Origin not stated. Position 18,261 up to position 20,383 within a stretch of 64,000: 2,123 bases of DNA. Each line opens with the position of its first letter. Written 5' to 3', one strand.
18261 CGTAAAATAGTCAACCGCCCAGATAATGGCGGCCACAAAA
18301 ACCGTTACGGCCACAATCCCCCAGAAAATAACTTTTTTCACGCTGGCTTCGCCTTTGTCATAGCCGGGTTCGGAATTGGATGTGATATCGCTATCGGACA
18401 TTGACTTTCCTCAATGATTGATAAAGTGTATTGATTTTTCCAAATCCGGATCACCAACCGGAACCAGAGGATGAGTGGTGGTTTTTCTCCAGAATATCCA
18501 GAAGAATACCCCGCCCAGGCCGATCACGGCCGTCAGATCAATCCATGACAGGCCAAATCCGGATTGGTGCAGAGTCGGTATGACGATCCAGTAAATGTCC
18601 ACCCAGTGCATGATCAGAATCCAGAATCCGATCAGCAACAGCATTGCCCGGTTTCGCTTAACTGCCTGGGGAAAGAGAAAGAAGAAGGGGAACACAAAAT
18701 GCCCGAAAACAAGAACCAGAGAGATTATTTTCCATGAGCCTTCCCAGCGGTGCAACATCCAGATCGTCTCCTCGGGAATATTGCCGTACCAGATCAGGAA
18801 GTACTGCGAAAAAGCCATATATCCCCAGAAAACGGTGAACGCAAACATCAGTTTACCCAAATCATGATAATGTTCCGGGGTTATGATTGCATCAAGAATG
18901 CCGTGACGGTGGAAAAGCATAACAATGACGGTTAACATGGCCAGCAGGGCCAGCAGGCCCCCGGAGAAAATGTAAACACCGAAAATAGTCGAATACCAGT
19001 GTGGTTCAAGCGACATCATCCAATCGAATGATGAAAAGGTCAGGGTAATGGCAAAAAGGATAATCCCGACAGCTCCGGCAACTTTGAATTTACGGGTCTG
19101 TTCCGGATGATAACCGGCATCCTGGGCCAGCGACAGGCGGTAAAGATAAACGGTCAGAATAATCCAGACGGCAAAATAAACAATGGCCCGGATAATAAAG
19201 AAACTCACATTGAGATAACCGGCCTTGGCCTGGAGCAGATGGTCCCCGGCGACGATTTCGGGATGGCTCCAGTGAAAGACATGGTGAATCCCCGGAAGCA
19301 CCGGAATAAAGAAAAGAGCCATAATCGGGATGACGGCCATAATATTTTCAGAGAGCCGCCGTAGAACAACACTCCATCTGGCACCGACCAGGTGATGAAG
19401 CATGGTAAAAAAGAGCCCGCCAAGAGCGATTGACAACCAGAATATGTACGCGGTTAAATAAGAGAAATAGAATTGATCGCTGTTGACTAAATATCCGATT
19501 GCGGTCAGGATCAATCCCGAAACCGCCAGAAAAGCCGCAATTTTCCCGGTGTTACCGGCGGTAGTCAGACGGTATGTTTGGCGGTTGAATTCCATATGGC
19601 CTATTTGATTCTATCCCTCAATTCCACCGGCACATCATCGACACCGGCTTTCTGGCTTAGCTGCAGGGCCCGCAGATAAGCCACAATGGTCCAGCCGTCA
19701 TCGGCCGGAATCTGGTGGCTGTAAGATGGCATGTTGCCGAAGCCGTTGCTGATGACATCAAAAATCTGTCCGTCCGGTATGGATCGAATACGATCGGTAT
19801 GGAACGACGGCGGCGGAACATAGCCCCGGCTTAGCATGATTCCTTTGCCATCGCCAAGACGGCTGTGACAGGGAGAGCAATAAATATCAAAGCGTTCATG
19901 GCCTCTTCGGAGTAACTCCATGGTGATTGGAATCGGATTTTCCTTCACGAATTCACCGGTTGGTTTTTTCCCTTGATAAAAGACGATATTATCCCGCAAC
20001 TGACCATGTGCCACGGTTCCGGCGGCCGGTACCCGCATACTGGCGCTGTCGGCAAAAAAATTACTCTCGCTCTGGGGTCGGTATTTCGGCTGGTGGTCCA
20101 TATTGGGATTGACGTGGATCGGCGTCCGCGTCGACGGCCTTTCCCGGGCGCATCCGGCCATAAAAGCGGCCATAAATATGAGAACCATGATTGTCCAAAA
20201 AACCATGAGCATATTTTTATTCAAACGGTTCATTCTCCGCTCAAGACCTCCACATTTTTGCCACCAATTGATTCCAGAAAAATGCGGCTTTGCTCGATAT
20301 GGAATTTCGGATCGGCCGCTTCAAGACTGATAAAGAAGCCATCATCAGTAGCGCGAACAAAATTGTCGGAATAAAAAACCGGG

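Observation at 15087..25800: ACIII converging on cytochrome-c-fused bd-like genes instead of the usual caa3 oxidase genes: a candidate undescribed respiratory module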

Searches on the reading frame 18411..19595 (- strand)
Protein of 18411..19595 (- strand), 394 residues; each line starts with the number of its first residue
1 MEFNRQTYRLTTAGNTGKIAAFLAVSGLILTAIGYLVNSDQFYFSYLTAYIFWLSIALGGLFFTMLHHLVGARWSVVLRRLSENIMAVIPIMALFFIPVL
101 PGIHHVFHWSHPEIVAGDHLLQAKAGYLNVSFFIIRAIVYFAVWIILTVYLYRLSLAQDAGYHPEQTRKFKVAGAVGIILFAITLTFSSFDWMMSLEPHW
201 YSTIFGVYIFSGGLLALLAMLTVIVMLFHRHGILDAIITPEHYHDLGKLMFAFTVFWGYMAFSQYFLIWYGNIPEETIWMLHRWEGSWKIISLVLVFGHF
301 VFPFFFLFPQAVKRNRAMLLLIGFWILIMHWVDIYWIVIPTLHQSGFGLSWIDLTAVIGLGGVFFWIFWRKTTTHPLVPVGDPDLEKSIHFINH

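Call 3: search_protein_families(library=pfam, proteins=[window:18411-19595:-], max_evalue=0.01)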
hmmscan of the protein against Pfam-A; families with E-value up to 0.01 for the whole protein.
window:18411-19595:- (394 aa): 0 families

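Call 4: search_protein_families(library=ncbifam, proteins=[window:18411-19595:-], max_evalue=0.01)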
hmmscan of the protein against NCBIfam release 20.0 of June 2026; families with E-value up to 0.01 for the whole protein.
window:18411-19595:- (394 aa): 0 families

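Call 52: find_homologous_proteins(query=window:18411-19595:-)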
Query window:18411-19595:- (394 aa): 5911 proteins with E <= 0.001 among 8000 candidates; the best 120 are listed.
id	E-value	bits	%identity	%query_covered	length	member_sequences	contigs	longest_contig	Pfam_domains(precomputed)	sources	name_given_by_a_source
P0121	3.0e-190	651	70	100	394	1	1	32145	-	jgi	-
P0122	1.4e-179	616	66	100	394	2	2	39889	-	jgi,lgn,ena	-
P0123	3.7e-178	611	66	100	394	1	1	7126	-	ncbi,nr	ncbi:MAG: hypothetical protein JXA92_09100 [candidate division Zixibacteria bacterium]|nr:hypothetic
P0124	2.8e-175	602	64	100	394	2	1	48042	-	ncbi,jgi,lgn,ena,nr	ncbi:MAG: hypothetical protein OEW00_00845 [candidate division Zixibacteria bacterium]|nr:hypothetic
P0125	1.6e-168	579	61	100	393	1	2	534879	-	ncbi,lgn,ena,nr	ncbi:MAG: hypothetical protein KAR42_00340 [candidate division Zixibacteria bacterium]|nr:hypothetic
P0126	3.3e-168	578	63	100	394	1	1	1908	-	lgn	-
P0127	7.7e-168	577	63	100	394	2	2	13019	-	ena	-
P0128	1.9e-167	576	62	100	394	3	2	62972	-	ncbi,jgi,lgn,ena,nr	ncbi:MAG: hypothetical protein CVT49_10020 [candidate division Zixibacteria bacterium HGW-Zixibacter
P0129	3.5e-167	575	62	100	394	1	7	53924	-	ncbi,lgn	-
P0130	2.2e-166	572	62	100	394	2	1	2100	-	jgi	-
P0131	2.3e-166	572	63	100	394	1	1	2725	-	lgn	-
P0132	3.9e-166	572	63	100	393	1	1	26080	-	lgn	-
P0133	8.7e-166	570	62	100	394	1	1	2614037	-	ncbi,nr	ncbi:MAG: hypothetical protein JSU69_12010 [Candidatus Zixiibacteriota bacterium]|nr:MAG: hypothetic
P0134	3.2e-165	569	60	100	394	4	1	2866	-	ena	-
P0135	4.4e-165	568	61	100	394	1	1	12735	-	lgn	-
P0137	1.5e-164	566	62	100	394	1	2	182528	-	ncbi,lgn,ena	-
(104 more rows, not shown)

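Call 53: find_encoding_contigs(protein=P0121, flank=10000, max_places=1)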
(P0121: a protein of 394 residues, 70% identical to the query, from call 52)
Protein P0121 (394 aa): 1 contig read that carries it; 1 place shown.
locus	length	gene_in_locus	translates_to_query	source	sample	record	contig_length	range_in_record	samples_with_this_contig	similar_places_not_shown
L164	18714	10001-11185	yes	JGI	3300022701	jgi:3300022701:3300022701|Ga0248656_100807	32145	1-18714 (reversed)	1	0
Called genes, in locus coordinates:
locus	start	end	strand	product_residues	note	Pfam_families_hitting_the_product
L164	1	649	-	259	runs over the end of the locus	PF06206:CpeT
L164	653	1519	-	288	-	PF03618:Kinase-PPPase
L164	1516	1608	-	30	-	-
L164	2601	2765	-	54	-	-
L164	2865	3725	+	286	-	PF01040:UbiA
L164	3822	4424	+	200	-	PF02085:Cytochrom_CIII (faint), PF14537:Cytochrom_c3_2 (faint), PF14522:Cytochrome_C7 (weak)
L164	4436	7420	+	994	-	PF12838:Fer4_7 (weak), PF13183:Fer4_8 (faint), PF13237:Fer4_10 (faint), PF13247:Fer4_11 (weak), PF12838:Fer4_7 (weak)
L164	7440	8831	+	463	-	PF03916:NrfD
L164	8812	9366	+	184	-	PF11821:ActD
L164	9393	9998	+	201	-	PF13442:Cytochrome_CBB3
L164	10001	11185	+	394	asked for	-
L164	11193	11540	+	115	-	-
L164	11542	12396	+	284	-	PF02630:SCO1-SenC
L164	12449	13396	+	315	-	PF02790:COX2_TM, PF00116:COX2, PF00034:Cytochrom_C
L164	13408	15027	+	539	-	PF00115:COX1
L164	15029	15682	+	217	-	PF00510:COX3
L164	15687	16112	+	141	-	PF03626:COX4_pro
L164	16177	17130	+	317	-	PF02628:COX15-CtaA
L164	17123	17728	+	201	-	PF00578:AhpC-TSA, PF02630:SCO1-SenC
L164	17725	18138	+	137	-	PF04238:DUF420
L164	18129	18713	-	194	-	?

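Call 54: find_encoding_contigs(protein=P0133, flank=10000, max_places=1)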
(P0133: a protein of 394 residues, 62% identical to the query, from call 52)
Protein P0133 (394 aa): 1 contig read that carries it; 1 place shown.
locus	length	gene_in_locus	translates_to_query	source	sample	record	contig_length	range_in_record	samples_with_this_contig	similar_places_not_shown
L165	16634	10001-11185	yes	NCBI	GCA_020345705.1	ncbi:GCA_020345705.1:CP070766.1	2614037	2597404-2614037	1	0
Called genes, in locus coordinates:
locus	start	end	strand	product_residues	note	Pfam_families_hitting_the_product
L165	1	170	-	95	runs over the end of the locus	PF00166:Cpn10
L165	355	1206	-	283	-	PF03309:Pan_kinase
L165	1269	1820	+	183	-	PF13431:TPR_17 (faint), PF00515:TPR_1 (faint), PF07719:TPR_2 (faint), PF13414:TPR_11 (faint), PF21033:RMD1-3 (faint), PF14559:TPR_19 (faint), PF14853:Fis1_TPR_C (faint)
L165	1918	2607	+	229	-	PF01976:DUF116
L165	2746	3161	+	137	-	PF25917:BSH_RND (faint), PF25919:BSH_CusB (faint), PF00364:Biotin_lipoyl, PF25984:BSH_YknX (weak)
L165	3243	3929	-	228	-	PF13505:OMP_b-brl (weak)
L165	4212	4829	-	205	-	PF13505:OMP_b-brl (weak)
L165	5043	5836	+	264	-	PF00108:Thiolase_N, PF00109:ketoacyl-synt (faint)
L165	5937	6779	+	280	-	PF00072:Response_reg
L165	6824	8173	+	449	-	PF08668:HDOD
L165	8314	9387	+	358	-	PF02789:Peptidase_M17_N, PF00883:Peptidase_M17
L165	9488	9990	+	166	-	PF13442:Cytochrome_CBB3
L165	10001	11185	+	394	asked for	-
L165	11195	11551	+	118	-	-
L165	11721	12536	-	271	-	PF00175:NAD_binding_1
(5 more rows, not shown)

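Call 55: find_encoding_contigs(protein=P0137, flank=10000, max_places=1)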
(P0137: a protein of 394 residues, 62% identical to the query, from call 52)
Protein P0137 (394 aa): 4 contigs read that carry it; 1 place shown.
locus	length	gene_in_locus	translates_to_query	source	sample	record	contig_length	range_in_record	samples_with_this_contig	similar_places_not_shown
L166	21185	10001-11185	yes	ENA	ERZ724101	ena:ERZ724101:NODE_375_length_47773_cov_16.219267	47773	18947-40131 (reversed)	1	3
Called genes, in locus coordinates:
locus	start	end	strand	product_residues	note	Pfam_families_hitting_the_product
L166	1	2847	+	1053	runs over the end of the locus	PF00873:ACR_tran, PF02355:SecD_SecF_C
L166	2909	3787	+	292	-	PF01040:UbiA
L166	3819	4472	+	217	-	PF02085:Cytochrom_CIII (faint), PF14537:Cytochrom_c3_2 (faint), PF22113:Mtrc-MtrF_II-IV_dom (faint), PF14522:Cytochrome_C7 (weak)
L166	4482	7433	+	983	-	PF01568:Molydop_binding (weak), PF12797:Fer4_2 (weak), PF12838:Fer4_7 (weak), PF13183:Fer4_8 (faint), PF13237:Fer4_10 (faint), PF13247:Fer4_11, PF12838:Fer4_7 (weak)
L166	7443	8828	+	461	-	PF03916:NrfD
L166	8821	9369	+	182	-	PF11821:ActD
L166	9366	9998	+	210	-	PF13442:Cytochrome_CBB3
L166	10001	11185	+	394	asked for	-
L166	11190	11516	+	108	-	-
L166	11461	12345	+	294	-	PF02630:SCO1-SenC (weak)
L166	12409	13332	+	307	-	PF02790:COX2_TM, PF00116:COX2, PF13442:Cytochrome_CBB3 (faint), PF00034:Cytochrom_C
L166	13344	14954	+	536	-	PF00115:COX1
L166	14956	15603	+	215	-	PF00510:COX3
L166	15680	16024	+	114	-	PF03626:COX4_pro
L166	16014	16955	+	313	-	PF02628:COX15-CtaA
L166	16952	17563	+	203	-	PF00578:AhpC-TSA, PF02630:SCO1-SenC, PF08534:Redoxin (weak)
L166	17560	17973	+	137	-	PF04238:DUF420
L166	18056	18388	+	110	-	PF01329:Pterin_4a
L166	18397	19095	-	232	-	PF00106:adh_short, PF01370:Epimerase (weak), PF04321:RmlD_sub_bind (weak), PF08659:KR, PF23441:SDR, PF13561:adh_short_C2, PF08643:DUF1776 (faint)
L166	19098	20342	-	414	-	PF01242:PTPS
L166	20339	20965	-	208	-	PF01227:GTP_cyclohydroI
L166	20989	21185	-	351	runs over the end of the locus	PF00586:AIRS, PF02769:AIRS_C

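Call 61: find_encoding_contigs(protein=P0122, flank=10000, max_places=1)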
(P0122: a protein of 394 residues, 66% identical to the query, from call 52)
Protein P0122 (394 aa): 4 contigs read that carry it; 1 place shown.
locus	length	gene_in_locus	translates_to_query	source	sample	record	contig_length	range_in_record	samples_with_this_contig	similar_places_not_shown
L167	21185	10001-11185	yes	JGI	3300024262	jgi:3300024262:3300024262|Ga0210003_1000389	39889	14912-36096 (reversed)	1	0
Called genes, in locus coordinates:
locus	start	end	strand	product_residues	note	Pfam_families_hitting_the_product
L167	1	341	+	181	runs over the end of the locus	PF01641:SelR, PF24046:At4g08330 (faint)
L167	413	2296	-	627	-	PF00082:Peptidase_S8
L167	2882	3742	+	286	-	PF01040:UbiA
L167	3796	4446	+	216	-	PF02085:Cytochrom_CIII (faint), PF14537:Cytochrom_c3_2 (faint), PF14522:Cytochrome_C7 (weak)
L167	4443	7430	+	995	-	PF12838:Fer4_7 (weak), PF13183:Fer4_8 (faint), PF13187:Fer4_9 (faint), PF13237:Fer4_10 (faint), PF13247:Fer4_11, PF12838:Fer4_7 (weak)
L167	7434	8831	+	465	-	PF03916:NrfD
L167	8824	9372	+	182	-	PF11821:ActD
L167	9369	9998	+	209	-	PF13442:Cytochrome_CBB3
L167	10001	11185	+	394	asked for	-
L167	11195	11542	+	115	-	-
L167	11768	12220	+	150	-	PF00115:COX1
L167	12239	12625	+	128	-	PF00115:COX1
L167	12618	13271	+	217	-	PF00510:COX3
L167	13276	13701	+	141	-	PF03626:COX4_pro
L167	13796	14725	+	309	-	PF02628:COX15-CtaA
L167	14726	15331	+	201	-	PF00578:AhpC-TSA (weak), PF02630:SCO1-SenC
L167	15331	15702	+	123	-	PF04238:DUF420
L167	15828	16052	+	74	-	-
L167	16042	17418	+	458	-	-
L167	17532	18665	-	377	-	PF24517:CBM96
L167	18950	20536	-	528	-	PF01841:Transglut_core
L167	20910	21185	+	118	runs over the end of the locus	-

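Call 62: find_encoding_contigs(protein=P0124, flank=10000, max_places=1)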
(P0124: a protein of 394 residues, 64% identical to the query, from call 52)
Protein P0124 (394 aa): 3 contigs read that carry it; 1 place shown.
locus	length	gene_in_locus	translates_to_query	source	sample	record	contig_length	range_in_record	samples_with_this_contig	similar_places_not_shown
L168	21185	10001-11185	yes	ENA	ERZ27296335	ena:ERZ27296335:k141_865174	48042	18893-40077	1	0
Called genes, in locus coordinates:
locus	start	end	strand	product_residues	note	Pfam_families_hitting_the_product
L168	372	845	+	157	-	PF00583:Acetyltransf_1, PF13673:Acetyltransf_10, PF13508:Acetyltransf_7, PF08445:FR47 (weak)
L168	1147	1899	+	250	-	PF00378:ECH_1, PF16113:ECH_2, PF01343:Peptidase_S49 (faint)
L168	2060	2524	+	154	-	PF04073:tRNA_edit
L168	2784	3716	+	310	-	PF01040:UbiA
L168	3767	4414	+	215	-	PF02085:Cytochrom_CIII (faint), PF14522:Cytochrome_C7 (faint), PF14537:Cytochrom_c3_2 (weak)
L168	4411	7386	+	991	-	PF12838:Fer4_7 (weak), PF13183:Fer4_8 (faint), PF13237:Fer4_10 (faint), PF13247:Fer4_11 (faint)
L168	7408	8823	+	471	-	PF03916:NrfD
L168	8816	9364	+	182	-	PF11821:ActD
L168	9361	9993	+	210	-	PF13442:Cytochrome_CBB3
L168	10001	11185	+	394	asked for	-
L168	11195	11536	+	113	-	-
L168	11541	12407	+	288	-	PF02630:SCO1-SenC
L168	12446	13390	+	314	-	PF02790:COX2_TM, PF00116:COX2, PF00034:Cytochrom_C, PF13442:Cytochrome_CBB3 (weak)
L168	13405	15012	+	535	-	PF00115:COX1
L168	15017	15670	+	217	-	PF00510:COX3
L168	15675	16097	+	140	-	PF03626:COX4_pro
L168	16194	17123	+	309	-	PF02628:COX15-CtaA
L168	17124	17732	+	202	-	PF02630:SCO1-SenC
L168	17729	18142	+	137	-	PF04238:DUF420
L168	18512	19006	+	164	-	PF11154:DUF2934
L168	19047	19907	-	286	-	PF02826:2-Hacid_dh_C (weak), PF03446:NAD_binding_2, PF03807:F420_oxidored, PF14833:NAD_binding_11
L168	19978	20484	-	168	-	PF13527:Acetyltransf_9, PF00583:Acetyltransf_1, PF13673:Acetyltransf_10, PF13508:Acetyltransf_7, PF08445:FR47 (weak)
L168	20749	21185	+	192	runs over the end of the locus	PF04542:Sigma70_r2, PF22029:PhyR_sigma2 (weak), PF08281:Sigma70_r4_2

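Call 63: find_encoding_contigs(protein=P0125, flank=10000, max_places=1)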
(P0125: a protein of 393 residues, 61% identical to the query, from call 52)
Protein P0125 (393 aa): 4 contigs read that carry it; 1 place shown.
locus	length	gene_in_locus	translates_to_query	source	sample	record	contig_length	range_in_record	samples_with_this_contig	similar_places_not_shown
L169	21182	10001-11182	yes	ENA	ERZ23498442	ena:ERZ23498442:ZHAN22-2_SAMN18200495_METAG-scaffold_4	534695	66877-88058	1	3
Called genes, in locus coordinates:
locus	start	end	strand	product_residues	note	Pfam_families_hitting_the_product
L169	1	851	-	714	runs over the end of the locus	PF00115:COX1, PF02433:FixO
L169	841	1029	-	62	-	PF03597:FixS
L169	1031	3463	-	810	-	PF12156:ATPase-cat_bd, PF00122:E1-E2_ATPase, PF00702:Hydrolase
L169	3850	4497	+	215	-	PF02085:Cytochrom_CIII (faint), PF14522:Cytochrome_C7 (weak), PF14537:Cytochrom_c3_2 (faint), PF14522:Cytochrome_C7 (weak)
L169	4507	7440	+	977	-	PF12797:Fer4_2 (weak), PF12838:Fer4_7 (weak), PF13183:Fer4_8 (faint), PF13237:Fer4_10 (faint), PF13247:Fer4_11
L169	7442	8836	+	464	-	PF03916:NrfD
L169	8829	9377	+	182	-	PF11821:ActD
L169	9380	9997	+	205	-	PF13442:Cytochrome_CBB3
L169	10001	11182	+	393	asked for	-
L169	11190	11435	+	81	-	-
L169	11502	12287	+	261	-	PF00106:adh_short, PF08659:KR, PF13561:adh_short_C2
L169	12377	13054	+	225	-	PF00027:cNMP_binding, PF13545:HTH_Crp_2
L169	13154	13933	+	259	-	PF00037:Fer4 (faint), PF12837:Fer4_6, PF13237:Fer4_10 (weak), PF14697:Fer4_21, PF25160:LdpA_Fe-S-bd (faint), PF12838:Fer4_7 (weak), PF13187:Fer4_9 (weak), PF27217:AF_0155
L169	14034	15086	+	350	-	PF12801:Fer4_5, PF12837:Fer4_6 (faint), PF12838:Fer4_7 (faint), PF00037:Fer4 (faint), PF12801:Fer4_5 (weak), PF13237:Fer4_10, PF14697:Fer4_21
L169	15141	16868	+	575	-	PF03063:Prismane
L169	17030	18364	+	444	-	PF09699:Paired_CXXCH_1 (faint), PF13435:Cytochrome_C554 (faint), PF14522:Cytochrome_C7 (faint), PF13447:Multi-haem_cyto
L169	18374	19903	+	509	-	PF03264:Cytochrom_NNT (weak), PF14522:Cytochrome_C7 (faint), PF14537:Cytochrom_c3_2 (faint)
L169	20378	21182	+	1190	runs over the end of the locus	PF10114:PocR, PF00989:PAS, PF08447:PAS_3, PF13426:PAS_9, PF14598:PAS_11, PF08448:PAS_4, PF13426:PAS_9, PF00989:PAS, +13 more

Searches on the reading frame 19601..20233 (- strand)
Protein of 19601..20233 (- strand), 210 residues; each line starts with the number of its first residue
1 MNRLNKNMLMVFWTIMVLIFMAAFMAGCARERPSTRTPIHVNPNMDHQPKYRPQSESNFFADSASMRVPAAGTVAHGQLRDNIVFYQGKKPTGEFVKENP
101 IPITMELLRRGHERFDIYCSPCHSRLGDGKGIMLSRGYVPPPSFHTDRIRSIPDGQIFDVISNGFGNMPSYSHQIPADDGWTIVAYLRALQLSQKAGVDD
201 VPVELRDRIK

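Call 3: search_protein_families(library=pfam, proteins=[window:19601-20233:-], max_evalue=0.01)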
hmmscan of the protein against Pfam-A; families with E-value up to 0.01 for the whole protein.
window:19601-20233:- (210 aa): 1 family
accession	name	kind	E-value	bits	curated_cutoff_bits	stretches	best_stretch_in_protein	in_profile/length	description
PF13442.11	Cytochrome_CBB3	-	4.6e-11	43.3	27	1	108-187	3-68/68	Cytochrome C oxidase, cbb3-type, subunit III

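Call 4: search_protein_families(library=ncbifam, proteins=[window:19601-20233:-], max_evalue=0.01)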
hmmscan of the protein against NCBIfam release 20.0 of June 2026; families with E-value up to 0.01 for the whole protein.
window:19601-20233:- (210 aa): 5 families
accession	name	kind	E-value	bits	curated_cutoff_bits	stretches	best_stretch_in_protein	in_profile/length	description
NF011054.0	PRK14486.1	equivalog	5.6e-09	35.9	447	1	97-191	204-291/294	putative bifunctional cbb3-type cytochrome c oxidase subunit II/cytochrome c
NF050122.1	bc1_QcrC_actin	exception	5.7e-07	29.1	200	1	104-197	132-218/253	cytochrome bc1 complex diheme cytochrome c subunit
TIGR03872.1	cytochrome_MoxG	equivalog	0.0018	18.4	147.8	1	98-195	34-126/133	cytochrome c(L), periplasmic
NF033864.1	cytochrome579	equivalog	0.0026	17.5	280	1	98-191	39-140/179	cytochrome 579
TIGR04494.1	c550_PedF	equivalog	0.0094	15.9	122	0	68-189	9-129/133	cytochrome c-550 PedF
